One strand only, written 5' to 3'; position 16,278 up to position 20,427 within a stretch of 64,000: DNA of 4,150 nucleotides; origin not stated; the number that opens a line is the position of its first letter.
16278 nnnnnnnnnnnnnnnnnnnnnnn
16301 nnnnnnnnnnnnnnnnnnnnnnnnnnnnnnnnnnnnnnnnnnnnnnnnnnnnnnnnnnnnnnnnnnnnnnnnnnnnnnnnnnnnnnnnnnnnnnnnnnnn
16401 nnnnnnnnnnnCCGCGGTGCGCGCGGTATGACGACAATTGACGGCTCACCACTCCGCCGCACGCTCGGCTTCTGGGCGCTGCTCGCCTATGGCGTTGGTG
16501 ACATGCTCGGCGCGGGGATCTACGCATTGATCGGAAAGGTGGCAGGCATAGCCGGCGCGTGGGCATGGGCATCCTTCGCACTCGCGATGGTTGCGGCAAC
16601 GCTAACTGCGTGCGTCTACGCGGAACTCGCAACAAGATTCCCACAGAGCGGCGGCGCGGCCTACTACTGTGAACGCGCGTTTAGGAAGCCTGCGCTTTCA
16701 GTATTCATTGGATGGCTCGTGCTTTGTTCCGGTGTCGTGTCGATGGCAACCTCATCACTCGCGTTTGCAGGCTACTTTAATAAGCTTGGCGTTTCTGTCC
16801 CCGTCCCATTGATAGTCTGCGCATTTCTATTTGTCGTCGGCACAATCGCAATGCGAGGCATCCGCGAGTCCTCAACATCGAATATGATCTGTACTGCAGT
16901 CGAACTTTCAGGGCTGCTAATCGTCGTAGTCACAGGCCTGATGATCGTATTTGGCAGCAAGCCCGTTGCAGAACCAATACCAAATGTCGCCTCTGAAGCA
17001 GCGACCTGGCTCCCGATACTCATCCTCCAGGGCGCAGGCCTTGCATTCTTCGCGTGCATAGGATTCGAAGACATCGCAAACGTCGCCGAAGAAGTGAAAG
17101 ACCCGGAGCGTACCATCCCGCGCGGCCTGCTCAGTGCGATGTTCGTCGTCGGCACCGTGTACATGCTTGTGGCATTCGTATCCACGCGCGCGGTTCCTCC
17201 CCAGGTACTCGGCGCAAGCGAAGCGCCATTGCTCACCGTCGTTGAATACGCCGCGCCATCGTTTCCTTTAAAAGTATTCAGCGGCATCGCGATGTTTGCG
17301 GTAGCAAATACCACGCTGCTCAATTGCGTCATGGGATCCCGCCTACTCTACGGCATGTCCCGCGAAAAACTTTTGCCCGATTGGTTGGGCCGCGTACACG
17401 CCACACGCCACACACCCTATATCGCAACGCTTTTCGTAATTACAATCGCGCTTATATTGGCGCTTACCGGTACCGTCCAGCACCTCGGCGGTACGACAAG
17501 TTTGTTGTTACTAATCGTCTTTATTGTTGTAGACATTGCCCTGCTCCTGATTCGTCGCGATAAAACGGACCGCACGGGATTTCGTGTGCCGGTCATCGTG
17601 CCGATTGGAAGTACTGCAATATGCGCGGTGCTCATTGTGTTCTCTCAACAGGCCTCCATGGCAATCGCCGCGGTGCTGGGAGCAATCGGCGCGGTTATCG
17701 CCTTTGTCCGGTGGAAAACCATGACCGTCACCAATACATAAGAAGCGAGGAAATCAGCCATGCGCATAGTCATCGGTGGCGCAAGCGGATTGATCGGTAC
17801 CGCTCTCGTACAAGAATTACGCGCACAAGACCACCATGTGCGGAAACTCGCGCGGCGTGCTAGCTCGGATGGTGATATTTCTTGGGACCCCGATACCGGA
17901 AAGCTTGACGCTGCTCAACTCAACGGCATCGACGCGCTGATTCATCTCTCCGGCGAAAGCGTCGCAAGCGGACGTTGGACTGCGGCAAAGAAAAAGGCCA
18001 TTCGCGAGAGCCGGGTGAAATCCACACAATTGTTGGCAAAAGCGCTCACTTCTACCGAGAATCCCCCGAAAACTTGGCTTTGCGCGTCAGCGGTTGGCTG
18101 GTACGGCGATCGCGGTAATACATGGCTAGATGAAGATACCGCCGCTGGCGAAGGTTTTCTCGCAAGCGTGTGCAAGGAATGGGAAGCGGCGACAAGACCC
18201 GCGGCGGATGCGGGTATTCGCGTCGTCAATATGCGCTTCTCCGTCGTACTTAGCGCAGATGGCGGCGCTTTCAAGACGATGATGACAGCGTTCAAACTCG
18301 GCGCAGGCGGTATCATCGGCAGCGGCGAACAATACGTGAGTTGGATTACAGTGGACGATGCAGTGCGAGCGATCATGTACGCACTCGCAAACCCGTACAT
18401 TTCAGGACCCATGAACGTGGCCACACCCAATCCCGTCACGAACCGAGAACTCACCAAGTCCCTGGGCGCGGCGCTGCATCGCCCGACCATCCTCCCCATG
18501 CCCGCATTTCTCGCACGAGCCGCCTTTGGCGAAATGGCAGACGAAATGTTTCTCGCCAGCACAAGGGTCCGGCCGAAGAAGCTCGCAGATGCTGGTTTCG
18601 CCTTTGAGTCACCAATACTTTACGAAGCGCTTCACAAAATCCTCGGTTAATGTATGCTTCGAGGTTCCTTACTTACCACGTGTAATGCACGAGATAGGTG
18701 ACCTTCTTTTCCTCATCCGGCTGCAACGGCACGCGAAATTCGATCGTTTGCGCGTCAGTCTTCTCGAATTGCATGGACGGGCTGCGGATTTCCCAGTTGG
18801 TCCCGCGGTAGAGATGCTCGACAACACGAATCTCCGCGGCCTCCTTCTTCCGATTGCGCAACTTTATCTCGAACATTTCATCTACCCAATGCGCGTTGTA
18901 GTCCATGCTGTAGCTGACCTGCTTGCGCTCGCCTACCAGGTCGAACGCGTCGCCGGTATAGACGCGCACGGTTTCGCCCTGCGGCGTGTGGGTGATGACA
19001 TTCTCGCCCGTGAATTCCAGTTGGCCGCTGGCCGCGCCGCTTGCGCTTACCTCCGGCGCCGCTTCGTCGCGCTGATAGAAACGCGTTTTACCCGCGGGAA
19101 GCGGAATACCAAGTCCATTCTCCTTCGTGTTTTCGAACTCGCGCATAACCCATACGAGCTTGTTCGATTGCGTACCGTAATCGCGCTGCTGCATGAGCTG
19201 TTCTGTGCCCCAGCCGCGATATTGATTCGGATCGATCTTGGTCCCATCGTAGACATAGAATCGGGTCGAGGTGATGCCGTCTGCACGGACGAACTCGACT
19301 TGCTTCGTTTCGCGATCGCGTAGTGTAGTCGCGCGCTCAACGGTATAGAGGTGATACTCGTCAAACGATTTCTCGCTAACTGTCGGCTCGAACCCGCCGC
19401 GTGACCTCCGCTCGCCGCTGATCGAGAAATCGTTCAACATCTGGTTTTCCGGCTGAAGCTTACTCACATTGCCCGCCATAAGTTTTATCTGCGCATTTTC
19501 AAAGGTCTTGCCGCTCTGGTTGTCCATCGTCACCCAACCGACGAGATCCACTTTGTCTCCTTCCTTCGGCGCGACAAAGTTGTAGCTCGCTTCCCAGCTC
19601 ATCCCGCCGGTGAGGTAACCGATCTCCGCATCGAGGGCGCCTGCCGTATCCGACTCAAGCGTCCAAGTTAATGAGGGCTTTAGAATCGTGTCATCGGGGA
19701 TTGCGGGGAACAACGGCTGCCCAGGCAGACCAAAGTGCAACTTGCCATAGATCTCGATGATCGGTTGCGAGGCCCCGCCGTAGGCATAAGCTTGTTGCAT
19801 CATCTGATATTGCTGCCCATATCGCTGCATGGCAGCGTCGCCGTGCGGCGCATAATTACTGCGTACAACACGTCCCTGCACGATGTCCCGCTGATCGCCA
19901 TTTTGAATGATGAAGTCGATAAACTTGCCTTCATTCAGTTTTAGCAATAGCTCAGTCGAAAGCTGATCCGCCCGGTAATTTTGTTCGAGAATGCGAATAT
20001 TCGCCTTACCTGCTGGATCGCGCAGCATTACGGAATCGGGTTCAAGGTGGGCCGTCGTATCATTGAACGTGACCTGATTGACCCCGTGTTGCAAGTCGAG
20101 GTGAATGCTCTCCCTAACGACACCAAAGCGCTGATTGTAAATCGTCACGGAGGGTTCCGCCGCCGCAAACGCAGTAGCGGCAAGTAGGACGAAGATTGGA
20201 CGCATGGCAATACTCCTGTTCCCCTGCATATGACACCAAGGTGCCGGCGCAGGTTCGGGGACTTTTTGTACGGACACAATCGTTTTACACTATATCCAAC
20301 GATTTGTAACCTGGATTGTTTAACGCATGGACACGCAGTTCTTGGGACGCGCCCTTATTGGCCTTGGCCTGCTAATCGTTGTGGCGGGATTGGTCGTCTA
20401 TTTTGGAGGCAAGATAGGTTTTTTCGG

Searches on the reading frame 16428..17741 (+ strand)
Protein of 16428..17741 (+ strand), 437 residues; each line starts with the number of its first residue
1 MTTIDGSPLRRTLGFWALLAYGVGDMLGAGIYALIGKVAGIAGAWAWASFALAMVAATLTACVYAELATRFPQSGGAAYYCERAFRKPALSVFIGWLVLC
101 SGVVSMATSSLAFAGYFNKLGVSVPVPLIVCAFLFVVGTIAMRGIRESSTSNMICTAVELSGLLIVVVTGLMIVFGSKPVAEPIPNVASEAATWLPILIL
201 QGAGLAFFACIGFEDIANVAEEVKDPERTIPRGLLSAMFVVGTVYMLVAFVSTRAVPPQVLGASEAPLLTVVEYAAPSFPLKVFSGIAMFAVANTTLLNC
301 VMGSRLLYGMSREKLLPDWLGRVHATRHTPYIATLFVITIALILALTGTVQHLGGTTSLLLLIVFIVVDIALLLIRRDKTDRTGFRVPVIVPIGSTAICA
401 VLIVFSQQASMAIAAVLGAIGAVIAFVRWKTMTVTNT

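Call 60: search_protein_families(library=pfam, proteins=[window:16428-17741:+], max_evalue=0.0001)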
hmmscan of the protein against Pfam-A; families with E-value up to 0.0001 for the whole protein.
window:16428-17741:+ (437 aa): 2 families
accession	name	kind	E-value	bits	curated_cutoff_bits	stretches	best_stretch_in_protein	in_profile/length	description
PF13520.12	AA_permease_2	-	2.5e-45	155.6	27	1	13-405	1-401/427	Amino acid permease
PF00324.27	AA_permease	-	7.1e-33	114.4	24.6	1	22-417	6-429/470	Amino acid permease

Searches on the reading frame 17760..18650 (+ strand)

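Call 61: search_protein_families(library=pfam, proteins=[window:17760-18650:+], max_evalue=0.0001)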
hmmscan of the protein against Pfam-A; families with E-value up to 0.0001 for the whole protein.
window:17760-18650:+ (296 aa): 2 families
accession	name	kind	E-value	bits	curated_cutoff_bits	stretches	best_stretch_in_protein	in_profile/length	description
PF01370.27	Epimerase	-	1.1e-18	68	20.9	1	3-213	1-229/240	NAD dependent epimerase/dehydratase family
PF08338.16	DUF1731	-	3.1e-15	56.1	27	1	247-293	1-46/47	Domain of unknown function (DUF1731)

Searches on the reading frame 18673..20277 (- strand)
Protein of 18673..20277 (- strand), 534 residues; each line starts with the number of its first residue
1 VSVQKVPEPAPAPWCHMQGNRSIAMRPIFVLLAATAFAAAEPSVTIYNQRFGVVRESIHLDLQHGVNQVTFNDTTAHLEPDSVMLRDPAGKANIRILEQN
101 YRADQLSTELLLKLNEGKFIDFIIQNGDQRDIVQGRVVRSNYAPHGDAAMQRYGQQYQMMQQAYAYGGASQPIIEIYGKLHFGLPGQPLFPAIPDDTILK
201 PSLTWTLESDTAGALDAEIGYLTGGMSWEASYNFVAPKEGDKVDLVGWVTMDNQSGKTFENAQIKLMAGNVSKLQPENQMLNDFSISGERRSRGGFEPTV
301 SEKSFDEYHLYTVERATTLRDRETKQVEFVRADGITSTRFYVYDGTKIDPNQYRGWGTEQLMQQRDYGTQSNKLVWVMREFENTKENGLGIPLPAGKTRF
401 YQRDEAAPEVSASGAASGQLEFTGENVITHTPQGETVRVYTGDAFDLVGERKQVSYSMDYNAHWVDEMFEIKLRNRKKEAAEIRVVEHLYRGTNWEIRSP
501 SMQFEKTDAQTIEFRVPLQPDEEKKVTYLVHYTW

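Call 61: search_protein_families(library=pfam, proteins=[window:18673-20277:-], max_evalue=0.0001)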
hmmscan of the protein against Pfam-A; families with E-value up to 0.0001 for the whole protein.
window:18673-20277:- (534 aa): 1 family
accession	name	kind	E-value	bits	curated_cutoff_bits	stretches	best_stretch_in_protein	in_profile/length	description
PF13598.12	DUF4139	-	2.9e-08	34.1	31.8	1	218-533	2-202/205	Domain of unknown function (DUF4139)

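Call 78: search_protein_families(library=ncbifam, proteins=[window:18673-20277:-], max_evalue=0.1)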
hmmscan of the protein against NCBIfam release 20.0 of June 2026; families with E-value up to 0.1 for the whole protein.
window:18673-20277:- (534 aa): 1 family
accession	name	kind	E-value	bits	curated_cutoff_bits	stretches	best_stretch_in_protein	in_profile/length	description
TIGR02231.1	TIGR02231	subfamily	0.00041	19.2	112.6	0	43-97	4-56/524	mucoidy inhibitor MuiA family protein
